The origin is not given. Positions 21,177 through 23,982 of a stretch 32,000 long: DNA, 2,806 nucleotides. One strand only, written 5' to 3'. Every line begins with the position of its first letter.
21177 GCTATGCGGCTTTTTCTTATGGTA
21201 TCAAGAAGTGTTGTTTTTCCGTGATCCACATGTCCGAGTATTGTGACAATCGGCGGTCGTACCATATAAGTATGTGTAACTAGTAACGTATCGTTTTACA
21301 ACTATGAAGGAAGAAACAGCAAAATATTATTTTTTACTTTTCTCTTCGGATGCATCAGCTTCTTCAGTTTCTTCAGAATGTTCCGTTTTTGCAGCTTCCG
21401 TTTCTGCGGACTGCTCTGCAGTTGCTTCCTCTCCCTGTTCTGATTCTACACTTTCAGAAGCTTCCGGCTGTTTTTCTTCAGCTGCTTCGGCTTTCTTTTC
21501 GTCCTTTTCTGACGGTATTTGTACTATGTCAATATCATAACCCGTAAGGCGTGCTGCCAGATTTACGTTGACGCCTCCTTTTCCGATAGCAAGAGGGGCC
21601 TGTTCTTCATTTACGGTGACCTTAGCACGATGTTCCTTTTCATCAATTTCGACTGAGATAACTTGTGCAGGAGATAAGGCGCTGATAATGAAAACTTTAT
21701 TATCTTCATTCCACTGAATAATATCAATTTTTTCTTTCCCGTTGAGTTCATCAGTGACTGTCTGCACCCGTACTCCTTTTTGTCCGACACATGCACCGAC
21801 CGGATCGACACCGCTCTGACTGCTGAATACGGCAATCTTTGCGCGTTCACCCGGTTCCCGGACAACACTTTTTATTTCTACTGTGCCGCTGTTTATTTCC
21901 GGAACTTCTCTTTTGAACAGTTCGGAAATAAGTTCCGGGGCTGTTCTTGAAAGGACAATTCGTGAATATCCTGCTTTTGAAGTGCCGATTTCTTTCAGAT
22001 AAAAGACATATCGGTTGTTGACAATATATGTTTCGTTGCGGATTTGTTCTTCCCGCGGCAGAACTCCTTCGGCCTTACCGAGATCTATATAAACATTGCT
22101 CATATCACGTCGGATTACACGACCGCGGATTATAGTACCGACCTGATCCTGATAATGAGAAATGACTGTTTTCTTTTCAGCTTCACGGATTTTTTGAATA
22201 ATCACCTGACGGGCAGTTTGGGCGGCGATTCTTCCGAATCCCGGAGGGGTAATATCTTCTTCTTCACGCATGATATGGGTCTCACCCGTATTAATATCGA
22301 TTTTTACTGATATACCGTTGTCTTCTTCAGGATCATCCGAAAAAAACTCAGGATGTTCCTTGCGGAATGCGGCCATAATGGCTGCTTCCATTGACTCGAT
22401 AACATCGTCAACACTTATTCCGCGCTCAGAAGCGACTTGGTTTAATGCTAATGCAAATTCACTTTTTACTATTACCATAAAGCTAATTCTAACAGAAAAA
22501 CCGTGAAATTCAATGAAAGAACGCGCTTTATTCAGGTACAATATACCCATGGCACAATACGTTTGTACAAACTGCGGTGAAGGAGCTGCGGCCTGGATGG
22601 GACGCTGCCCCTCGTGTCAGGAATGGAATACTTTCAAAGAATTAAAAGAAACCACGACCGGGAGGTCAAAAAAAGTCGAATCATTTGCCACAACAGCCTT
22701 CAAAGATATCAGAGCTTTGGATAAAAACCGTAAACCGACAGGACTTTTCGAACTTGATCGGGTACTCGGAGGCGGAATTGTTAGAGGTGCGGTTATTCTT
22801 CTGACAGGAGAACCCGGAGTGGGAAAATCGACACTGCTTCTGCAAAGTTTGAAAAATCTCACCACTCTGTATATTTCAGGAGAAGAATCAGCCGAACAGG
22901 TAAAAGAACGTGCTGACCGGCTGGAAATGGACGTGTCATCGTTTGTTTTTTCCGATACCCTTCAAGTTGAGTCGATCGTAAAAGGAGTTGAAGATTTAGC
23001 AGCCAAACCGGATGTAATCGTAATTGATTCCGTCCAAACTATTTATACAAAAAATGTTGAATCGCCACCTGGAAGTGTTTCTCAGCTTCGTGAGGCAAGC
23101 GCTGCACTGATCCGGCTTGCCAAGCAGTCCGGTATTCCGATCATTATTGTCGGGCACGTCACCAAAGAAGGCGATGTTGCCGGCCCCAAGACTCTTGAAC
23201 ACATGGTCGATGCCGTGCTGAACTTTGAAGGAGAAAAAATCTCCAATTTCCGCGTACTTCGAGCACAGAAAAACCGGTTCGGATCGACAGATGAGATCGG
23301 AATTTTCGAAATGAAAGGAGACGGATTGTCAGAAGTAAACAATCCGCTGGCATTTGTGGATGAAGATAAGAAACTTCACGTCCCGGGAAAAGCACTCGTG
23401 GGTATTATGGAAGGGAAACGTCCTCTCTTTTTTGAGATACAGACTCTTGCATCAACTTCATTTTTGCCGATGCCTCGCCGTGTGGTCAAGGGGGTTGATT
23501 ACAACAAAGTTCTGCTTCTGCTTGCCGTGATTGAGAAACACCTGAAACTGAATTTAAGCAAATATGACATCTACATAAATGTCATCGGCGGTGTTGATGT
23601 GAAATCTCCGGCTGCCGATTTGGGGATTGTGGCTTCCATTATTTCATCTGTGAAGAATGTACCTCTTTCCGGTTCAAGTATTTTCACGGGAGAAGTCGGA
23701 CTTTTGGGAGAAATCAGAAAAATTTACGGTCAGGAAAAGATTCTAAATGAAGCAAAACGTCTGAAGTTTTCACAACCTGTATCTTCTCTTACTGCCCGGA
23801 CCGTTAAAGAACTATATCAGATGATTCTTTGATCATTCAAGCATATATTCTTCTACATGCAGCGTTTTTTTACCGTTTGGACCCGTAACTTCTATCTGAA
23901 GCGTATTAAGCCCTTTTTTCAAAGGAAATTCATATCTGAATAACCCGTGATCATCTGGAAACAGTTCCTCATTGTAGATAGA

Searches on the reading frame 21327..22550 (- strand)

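Call 74: search_protein_families(library=pfam, proteins=[window:21327-22550:-], max_evalue=0.00001)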
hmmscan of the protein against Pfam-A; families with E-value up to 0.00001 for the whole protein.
window:21327-22550:- (407 aa): 3 families
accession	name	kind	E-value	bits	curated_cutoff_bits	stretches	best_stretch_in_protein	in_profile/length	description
PF13184.12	KH_5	-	2.5e-27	95.3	27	1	233-302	1-69/69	NusA-like KH domain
PF08529.16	NusA_N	-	1.1e-17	64.8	23.8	2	31-97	1-59/119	NusA N-terminal domain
PF23095.1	KH_NusA_C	-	5.5e-07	30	34.2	1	310-347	2-39/59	Transcription termination/antitermination protein NusA, KH domain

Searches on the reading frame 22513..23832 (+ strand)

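Call 74: search_protein_families(library=pfam, proteins=[window:22513-23832:+], max_evalue=0.00001)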
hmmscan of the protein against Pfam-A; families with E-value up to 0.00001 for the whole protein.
window:22513-23832:+ (439 aa): 6 families
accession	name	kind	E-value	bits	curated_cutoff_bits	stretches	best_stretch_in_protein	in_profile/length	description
PF06745.19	ATPase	-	1.1e-17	64.6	26.6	1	75-255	2-206/231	KaiC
PF13481.12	AAA_25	-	1.1e-13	51.7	27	1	80-221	21-195/195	AAA domain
PF18073.7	Zn_ribbon_LapB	-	1.2e-11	44.5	25.7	1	16-43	1-28/28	Rubredoxin metal binding domain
PF03796.21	DnaB_C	-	3.7e-08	33.5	27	0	75-141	3-74/255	DnaB-like helicase C terminal domain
PF13401.12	AAA_22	-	2.1e-06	28.5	27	1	93-215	6-123/130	AAA domain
PF13479.12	AAA_24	-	2.3e-06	28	27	1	92-178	2-77/195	AAA domain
